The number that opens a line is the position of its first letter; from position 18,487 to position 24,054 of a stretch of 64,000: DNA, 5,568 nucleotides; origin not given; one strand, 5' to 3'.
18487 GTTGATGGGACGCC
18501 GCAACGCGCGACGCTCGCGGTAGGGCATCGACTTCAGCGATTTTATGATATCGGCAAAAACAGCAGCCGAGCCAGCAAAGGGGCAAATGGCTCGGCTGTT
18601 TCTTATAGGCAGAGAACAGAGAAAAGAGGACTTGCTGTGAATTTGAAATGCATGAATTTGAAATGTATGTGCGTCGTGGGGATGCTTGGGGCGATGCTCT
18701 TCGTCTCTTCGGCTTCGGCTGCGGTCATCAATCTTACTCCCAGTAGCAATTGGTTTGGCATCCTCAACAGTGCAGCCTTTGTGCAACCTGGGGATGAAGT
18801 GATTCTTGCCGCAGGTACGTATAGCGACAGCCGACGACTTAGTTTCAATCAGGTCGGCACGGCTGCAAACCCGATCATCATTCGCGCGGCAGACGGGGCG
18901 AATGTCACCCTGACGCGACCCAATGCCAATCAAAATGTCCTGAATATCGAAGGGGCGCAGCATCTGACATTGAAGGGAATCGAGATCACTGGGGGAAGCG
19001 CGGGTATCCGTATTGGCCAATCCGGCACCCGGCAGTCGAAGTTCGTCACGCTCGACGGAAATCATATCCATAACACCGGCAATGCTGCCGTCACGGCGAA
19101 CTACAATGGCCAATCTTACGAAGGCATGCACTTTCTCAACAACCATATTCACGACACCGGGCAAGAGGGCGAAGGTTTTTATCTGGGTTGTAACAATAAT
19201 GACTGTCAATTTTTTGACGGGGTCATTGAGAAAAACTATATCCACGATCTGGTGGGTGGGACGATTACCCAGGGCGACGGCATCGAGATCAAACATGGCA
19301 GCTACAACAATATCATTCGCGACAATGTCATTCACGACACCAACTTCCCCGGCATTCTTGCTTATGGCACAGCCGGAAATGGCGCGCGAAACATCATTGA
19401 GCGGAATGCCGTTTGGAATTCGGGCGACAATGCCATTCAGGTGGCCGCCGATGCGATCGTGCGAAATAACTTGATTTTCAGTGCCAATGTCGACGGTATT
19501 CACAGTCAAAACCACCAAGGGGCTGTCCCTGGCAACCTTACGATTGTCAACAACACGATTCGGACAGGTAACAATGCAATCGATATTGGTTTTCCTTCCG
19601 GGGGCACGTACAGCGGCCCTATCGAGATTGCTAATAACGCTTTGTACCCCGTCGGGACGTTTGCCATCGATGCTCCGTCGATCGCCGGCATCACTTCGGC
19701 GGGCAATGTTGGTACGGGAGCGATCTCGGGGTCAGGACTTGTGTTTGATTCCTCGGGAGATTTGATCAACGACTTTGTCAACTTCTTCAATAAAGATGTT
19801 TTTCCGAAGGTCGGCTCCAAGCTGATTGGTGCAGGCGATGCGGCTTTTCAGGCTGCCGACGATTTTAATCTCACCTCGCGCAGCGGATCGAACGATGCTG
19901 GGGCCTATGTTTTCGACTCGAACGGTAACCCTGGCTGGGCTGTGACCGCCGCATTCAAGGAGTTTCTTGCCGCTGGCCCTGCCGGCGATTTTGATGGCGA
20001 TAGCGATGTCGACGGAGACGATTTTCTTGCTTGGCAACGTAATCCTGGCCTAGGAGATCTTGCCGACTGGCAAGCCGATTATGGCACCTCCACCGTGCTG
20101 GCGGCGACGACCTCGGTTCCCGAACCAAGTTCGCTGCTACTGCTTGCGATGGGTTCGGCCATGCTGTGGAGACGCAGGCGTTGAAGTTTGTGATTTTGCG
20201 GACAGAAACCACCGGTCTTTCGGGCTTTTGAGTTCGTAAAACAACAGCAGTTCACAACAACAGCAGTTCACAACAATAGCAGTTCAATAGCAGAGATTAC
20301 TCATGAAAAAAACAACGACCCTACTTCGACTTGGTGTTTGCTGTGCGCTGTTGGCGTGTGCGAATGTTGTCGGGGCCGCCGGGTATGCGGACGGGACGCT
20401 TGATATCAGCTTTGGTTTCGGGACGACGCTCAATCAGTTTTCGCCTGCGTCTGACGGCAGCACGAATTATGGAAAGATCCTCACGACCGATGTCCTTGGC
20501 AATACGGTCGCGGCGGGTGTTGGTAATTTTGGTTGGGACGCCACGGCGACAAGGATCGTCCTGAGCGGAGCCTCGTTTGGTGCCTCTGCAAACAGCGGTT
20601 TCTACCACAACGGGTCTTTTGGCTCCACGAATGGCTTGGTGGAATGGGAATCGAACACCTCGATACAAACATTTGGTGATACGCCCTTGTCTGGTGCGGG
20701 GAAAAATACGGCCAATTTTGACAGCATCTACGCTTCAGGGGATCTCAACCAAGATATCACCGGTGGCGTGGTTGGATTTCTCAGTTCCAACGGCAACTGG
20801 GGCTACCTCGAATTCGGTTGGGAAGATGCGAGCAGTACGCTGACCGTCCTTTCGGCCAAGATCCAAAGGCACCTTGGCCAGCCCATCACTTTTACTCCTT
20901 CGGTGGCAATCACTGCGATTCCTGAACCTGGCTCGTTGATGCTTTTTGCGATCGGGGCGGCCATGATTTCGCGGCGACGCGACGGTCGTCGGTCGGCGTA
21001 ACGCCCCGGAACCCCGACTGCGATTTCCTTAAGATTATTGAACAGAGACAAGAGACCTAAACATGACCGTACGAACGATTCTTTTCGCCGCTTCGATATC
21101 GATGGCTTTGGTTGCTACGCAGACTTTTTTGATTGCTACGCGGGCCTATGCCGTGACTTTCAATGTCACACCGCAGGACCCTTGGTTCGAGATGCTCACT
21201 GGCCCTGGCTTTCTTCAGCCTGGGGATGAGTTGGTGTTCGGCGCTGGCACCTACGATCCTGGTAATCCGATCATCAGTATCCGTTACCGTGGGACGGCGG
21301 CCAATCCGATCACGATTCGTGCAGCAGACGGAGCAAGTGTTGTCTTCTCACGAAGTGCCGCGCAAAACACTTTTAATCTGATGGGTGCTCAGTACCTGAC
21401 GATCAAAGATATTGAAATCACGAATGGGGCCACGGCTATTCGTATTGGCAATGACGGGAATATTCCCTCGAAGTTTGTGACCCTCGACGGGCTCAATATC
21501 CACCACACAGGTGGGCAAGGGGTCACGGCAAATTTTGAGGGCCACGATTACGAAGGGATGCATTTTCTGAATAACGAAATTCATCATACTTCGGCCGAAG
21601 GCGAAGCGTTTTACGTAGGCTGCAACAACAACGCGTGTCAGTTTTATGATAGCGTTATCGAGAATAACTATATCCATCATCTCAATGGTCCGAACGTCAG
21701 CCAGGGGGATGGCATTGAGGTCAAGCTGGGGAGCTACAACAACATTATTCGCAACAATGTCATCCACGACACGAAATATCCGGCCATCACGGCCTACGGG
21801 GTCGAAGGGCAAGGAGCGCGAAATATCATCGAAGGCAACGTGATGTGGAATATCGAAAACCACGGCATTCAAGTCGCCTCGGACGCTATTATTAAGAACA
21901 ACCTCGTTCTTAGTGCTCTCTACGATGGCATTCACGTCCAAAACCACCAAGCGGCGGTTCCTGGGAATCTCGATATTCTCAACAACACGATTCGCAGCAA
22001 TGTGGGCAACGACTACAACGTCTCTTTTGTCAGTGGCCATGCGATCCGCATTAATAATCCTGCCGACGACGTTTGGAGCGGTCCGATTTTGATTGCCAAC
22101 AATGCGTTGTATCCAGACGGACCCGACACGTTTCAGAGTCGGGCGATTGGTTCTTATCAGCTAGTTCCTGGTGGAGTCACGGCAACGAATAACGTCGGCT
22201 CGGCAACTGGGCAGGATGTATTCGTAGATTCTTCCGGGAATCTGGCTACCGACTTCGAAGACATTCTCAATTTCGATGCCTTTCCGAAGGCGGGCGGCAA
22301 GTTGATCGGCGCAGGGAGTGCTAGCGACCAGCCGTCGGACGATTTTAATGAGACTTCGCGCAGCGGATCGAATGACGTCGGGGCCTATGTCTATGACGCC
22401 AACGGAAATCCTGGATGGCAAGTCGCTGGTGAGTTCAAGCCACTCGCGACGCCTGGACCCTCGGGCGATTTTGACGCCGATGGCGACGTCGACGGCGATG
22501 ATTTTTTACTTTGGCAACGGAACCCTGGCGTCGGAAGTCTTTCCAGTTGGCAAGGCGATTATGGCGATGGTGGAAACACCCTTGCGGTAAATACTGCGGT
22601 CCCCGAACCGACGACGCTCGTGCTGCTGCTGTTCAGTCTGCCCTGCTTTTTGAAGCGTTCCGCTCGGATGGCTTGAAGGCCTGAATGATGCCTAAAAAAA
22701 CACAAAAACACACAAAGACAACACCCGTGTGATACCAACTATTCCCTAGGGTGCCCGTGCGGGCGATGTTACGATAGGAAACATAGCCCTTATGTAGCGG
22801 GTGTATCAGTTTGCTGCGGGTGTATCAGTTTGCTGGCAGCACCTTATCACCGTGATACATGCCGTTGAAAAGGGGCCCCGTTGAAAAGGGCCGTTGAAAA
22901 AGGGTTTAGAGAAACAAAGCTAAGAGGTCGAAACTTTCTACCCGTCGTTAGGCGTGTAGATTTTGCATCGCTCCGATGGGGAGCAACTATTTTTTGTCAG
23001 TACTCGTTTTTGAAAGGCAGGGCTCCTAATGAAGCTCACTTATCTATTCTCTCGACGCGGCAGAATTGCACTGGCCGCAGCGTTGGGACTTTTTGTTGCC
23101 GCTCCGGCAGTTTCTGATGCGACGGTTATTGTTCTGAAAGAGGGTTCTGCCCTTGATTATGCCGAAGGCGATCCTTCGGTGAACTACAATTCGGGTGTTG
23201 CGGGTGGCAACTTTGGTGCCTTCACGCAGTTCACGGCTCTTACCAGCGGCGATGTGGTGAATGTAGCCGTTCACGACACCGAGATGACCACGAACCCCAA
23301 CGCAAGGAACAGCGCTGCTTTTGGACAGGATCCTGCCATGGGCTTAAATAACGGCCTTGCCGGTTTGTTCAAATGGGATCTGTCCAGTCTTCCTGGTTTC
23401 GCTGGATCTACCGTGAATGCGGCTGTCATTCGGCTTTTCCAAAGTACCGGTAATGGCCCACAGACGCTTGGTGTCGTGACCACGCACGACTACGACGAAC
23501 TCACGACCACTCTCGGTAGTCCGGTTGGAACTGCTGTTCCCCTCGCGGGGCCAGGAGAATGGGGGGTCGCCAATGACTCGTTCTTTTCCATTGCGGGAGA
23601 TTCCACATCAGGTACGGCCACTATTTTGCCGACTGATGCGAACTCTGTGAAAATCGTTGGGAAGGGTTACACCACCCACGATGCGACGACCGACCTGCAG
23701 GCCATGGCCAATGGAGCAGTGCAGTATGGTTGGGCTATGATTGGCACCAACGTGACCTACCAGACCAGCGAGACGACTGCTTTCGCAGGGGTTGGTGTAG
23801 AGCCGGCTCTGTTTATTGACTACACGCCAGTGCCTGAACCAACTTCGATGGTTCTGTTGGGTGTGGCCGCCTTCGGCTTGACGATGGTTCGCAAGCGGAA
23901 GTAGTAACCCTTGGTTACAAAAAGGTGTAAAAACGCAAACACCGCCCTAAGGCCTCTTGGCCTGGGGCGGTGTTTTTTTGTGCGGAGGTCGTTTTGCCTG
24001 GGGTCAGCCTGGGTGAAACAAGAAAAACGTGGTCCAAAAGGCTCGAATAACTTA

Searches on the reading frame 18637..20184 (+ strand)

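Call 29: search_protein_families(library=pfam, proteins=[window:18637-20184:+])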
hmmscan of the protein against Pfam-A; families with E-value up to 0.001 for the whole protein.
window:18637-20184:+ (515 aa): 1 family
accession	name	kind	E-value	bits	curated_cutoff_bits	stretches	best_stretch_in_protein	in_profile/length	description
PF07589.16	PEP-CTERM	-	4.3e-05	23.9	20.7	1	493-515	1-24/24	PEP-CTERM motif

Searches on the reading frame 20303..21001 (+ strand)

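Call 29: search_protein_families(library=pfam, proteins=[window:20303-21001:+])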
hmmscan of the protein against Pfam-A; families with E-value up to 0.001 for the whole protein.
window:20303-21001:+ (232 aa): 1 family
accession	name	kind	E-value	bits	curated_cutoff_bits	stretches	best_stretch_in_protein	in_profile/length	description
PF07589.16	PEP-CTERM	-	2.3e-05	24.7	20.7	1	205-226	1-23/24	PEP-CTERM motif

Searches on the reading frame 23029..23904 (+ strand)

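Call 29: search_protein_families(library=pfam, proteins=[window:23029-23904:+])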
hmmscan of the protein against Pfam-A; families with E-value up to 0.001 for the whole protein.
window:23029-23904:+ (291 aa): 1 family
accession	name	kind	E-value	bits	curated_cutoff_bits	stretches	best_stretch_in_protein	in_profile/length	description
PF07589.16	PEP-CTERM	-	9.4e-06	26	20.7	1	267-290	1-23/24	PEP-CTERM motif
